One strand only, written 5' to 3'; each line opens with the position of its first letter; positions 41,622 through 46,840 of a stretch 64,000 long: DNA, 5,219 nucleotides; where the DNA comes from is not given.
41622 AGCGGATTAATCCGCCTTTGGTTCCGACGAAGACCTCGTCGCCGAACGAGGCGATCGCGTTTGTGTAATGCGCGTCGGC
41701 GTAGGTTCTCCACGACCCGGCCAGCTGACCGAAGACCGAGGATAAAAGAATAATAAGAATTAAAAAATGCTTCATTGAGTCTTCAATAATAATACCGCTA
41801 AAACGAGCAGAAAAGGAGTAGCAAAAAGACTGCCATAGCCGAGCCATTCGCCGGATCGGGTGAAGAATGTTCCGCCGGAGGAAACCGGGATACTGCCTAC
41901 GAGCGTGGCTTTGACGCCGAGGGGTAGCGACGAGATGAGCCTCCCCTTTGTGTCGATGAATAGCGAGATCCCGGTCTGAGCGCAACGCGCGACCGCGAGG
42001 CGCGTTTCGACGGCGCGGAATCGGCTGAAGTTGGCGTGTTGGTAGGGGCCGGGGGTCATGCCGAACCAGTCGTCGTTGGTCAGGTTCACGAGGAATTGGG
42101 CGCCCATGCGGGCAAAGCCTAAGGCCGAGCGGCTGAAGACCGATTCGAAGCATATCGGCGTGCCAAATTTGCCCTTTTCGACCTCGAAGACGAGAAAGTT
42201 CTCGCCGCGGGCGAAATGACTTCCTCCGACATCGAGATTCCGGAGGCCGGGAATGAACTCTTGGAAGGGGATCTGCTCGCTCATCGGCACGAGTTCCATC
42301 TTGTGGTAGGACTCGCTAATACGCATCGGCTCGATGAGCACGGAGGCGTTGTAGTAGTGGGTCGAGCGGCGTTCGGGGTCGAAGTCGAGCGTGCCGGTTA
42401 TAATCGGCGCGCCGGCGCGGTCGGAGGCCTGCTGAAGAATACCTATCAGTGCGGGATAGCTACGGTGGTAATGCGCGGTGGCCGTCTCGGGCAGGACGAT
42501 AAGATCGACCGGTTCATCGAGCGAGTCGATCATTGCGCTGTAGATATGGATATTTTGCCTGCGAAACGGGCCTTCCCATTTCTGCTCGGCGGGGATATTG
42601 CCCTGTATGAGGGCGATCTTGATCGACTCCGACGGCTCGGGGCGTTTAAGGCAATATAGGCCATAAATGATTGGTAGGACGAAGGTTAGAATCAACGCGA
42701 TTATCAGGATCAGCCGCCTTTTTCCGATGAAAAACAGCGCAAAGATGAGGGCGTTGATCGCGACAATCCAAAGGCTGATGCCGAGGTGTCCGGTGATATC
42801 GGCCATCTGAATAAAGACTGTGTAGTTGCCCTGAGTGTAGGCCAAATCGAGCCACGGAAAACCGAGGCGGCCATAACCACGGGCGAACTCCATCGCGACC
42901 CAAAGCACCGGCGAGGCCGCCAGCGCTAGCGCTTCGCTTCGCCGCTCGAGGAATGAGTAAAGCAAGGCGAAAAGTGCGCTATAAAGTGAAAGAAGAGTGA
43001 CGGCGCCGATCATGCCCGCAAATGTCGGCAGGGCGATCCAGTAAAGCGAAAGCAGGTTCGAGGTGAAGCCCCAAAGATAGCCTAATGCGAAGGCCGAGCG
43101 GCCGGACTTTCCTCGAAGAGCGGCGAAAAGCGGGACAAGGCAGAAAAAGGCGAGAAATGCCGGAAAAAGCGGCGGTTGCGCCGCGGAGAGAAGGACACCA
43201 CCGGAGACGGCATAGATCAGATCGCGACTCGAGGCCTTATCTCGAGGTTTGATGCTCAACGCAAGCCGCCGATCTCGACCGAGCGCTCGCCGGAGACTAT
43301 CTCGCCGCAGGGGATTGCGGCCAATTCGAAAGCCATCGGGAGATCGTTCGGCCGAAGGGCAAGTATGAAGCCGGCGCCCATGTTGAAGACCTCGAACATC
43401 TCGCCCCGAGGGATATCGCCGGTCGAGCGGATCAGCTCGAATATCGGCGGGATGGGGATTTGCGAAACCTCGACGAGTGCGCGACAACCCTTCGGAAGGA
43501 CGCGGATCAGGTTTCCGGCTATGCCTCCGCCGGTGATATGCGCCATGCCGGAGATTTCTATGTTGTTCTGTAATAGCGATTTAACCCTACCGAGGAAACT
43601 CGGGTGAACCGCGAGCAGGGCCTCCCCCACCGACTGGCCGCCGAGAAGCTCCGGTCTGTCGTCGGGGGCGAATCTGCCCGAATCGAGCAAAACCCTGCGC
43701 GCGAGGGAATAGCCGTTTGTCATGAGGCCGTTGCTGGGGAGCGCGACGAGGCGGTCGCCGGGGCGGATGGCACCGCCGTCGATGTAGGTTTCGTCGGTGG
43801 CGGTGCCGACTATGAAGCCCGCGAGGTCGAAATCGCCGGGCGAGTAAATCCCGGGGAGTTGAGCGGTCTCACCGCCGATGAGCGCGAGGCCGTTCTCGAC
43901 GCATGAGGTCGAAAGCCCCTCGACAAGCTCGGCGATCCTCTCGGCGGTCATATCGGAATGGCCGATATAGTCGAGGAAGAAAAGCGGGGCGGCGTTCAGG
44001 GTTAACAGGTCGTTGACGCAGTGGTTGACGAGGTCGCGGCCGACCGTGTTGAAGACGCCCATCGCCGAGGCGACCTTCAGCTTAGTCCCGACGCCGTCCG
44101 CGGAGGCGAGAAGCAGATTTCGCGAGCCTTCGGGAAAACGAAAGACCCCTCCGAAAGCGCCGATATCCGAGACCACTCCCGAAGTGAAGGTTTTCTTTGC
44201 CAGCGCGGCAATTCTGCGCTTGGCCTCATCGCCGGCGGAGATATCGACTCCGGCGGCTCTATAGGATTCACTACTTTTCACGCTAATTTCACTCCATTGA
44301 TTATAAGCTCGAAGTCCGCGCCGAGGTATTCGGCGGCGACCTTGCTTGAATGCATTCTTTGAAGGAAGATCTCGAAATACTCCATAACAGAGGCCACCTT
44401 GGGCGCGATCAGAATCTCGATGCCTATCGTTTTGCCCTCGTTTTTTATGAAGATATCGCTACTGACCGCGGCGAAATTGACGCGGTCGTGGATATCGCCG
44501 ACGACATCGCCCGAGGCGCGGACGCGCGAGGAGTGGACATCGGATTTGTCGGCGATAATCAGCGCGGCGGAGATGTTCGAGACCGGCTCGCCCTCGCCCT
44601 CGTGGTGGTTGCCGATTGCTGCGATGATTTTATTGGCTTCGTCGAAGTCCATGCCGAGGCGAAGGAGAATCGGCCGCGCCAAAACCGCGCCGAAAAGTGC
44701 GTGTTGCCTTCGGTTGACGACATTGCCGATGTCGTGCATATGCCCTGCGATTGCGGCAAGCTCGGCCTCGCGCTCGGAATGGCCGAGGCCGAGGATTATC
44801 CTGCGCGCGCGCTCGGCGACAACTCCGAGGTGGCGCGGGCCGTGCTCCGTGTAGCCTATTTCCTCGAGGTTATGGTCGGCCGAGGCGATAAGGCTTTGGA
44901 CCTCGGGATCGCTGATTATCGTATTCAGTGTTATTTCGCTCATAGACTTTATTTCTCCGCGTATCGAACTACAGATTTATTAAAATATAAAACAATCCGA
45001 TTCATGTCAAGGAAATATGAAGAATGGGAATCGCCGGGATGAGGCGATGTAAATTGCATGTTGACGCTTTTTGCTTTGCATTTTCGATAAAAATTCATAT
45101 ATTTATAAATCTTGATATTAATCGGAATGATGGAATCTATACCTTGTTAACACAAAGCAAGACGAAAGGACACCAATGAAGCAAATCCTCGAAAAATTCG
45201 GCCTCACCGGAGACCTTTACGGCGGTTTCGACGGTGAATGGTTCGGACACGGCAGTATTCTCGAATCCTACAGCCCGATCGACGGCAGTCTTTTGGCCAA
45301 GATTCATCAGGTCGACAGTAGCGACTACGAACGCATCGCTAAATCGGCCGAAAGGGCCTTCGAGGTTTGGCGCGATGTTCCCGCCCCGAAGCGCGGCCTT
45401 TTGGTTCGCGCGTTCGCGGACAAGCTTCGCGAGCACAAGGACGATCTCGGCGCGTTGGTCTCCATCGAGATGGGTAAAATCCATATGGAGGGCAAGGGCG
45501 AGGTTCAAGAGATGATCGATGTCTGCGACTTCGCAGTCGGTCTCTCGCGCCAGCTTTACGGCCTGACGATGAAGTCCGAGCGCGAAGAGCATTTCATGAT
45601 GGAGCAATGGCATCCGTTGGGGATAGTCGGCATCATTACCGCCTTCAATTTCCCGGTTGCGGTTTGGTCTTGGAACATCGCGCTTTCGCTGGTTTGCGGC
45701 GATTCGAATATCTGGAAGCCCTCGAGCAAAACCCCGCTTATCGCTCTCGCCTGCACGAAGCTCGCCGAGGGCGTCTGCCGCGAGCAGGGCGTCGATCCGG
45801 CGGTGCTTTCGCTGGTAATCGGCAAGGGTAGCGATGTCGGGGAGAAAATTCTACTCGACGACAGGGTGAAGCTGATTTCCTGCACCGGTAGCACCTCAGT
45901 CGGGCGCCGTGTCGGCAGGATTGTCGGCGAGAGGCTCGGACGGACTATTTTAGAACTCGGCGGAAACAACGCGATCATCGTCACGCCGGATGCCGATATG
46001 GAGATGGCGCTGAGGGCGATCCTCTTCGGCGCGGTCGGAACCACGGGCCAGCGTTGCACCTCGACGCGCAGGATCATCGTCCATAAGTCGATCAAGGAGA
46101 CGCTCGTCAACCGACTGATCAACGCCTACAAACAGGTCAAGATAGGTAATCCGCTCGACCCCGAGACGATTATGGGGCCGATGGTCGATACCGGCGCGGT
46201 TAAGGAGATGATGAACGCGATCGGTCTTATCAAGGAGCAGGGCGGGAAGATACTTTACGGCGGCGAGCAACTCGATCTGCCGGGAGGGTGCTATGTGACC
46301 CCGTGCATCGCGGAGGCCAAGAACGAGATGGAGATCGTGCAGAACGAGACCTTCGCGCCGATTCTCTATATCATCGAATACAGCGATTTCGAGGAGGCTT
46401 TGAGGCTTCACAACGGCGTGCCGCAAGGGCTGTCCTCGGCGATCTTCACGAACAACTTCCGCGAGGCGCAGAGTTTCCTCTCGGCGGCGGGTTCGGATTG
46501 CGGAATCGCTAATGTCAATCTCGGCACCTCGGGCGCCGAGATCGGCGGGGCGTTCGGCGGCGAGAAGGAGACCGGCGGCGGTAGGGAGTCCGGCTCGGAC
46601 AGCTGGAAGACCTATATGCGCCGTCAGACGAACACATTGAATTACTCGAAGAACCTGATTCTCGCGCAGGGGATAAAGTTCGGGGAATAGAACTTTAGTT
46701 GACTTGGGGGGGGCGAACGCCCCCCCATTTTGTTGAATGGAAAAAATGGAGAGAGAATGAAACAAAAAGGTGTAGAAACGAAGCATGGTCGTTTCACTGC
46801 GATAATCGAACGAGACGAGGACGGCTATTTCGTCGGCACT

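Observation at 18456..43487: Candidate surface-fibril display module: giant Ig-repeat lipoprotein followed by a beta-barrel OMP, TPR protein and periplasmic cyclophilin, downstream of lnt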

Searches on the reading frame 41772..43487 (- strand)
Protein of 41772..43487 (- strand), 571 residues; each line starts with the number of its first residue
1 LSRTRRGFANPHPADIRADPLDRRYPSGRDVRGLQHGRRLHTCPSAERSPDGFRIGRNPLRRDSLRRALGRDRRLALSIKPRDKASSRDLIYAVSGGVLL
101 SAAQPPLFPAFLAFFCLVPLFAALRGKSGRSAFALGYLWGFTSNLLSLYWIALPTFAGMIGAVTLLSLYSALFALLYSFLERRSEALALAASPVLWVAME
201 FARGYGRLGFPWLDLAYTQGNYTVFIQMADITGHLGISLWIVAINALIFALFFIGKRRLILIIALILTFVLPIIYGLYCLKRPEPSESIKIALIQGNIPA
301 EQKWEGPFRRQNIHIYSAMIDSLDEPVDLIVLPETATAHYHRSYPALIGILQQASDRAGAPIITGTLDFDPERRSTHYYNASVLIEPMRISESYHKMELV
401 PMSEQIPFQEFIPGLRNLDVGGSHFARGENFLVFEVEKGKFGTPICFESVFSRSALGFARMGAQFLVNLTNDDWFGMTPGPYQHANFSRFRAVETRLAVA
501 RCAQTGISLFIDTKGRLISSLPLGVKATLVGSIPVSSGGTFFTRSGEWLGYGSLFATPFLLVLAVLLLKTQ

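Call 4: search_protein_families(library=pfam, proteins=[window:41772-43487:-], max_evalue=0.1)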
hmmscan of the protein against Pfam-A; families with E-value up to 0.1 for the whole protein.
window:41772-43487:- (571 aa): 2 families
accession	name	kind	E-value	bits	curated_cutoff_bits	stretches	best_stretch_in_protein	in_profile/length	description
PF20154.4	LNT_N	-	2e-33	116.2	27.1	1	97-247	2-159/159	Apolipoprotein N-acyltransferase N-terminal domain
PF00795.27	CN_hydrolase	-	4.4e-26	92.2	23.2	1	290-536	1-249/256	Carbon-nitrogen hydrolase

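Call 7: search_protein_families(library=ncbifam, proteins=[window:41772-43487:-], max_evalue=0.1)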
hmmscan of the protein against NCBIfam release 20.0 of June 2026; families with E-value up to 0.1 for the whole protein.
window:41772-43487:- (571 aa): 5 families
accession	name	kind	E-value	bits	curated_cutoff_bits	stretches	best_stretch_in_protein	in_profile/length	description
TIGR00546.1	lnt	equivalog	5.9e-93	312.2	132.9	1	139-516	1-394/395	apolipoprotein N-acyltransferase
NF008934.0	PRK12291.1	equivalog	2.3e-25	89.7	427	1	102-479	32-377/419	apolipoprotein N-acyltransferase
NF010588.0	PRK13981.1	equivalog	0.0016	16.9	479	1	341-472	63-176/546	NAD+ synthase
NF040852.1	nitrile_Arch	equivalog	0.028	13.5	500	0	361-467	81-167/262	nitrilase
TIGR03381.1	agmatine_aguB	equivalog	0.033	13.5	410.25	1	426-469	129-173/279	N-carbamoylputrescine amidase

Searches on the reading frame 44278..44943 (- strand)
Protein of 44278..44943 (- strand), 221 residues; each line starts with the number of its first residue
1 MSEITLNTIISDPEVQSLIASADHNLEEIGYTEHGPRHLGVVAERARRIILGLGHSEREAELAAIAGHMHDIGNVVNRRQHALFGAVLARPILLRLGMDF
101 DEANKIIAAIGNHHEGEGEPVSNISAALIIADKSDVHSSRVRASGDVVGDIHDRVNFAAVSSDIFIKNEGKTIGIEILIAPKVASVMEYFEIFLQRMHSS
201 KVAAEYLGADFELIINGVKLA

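Call 77: search_protein_families(library=ncbifam, proteins=[window:44278-44943:-], max_evalue=0.001)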
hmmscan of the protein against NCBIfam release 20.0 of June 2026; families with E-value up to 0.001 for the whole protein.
window:44278-44943:- (221 aa): 3 families
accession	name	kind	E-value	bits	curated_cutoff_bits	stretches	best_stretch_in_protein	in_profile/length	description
TIGR01596.1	cas3_HD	equivalog_domain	1.8e-05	24.9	43.45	0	80-119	67-103/178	CRISPR-associated endonuclease Cas3''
TIGR02621.3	cas3_GSU0051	exception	0.0003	19.7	400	1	37-85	673-721/854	type I-G CRISPR-associated helicase/endonuclease Cas3g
TIGR03319.1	RNase_Y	equivalog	0.00031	19.4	454.35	1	59-133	351-419/514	ribonuclease Y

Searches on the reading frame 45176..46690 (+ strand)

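Call 54: search_protein_families(library=pfam, proteins=[window:45176-46690:+], max_evalue=0.0001)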
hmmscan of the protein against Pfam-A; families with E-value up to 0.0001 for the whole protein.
window:45176-46690:+ (504 aa): 1 family
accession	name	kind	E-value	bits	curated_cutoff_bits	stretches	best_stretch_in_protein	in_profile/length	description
PF00171.27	Aldedh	-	2e-136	455.7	23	1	29-485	9-460/461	Aldehyde dehydrogenase family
